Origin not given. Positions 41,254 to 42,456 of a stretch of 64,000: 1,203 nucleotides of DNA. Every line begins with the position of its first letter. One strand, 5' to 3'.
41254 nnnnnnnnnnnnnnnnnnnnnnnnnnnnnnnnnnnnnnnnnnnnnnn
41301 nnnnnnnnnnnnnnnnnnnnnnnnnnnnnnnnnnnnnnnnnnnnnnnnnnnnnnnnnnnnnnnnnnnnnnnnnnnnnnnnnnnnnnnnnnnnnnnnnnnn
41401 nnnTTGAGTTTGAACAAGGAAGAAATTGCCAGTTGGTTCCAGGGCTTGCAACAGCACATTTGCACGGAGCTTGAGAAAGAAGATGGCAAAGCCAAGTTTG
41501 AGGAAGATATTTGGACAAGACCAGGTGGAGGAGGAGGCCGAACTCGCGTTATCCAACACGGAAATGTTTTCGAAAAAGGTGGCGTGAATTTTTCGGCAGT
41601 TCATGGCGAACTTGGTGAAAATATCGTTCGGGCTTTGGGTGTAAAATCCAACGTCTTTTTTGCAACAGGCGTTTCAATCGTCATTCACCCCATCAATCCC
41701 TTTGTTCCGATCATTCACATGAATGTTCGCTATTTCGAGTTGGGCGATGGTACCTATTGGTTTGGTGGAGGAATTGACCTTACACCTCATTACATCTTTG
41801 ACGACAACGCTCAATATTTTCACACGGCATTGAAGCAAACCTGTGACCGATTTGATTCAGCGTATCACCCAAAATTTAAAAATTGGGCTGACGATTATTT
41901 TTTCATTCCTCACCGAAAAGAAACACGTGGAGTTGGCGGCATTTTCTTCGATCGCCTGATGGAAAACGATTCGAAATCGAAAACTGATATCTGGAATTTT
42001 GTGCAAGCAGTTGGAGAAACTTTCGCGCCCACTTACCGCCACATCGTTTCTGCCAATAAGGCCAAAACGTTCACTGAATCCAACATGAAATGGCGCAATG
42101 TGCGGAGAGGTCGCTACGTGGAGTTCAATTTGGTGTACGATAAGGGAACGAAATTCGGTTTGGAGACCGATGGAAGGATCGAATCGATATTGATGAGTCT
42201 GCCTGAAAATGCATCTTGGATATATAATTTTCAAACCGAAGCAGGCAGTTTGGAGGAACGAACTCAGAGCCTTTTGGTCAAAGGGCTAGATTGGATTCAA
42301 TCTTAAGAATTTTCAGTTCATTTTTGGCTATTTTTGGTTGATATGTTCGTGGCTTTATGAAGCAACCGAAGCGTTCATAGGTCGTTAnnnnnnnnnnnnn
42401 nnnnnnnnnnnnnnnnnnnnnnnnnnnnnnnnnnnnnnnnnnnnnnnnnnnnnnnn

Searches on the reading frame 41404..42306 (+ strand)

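Call 6: search_protein_families(library=pfam, proteins=[window:41404-42306:+], max_evalue=0.01)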
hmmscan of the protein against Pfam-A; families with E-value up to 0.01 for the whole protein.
window:41404-42306:+ (300 aa): 1 family
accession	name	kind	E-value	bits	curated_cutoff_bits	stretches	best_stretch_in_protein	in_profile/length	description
PF01218.23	Coprogen_oxidas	-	1.2e-122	408.6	31.8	1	8-297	2-295/295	Coproporphyrinogen III oxidase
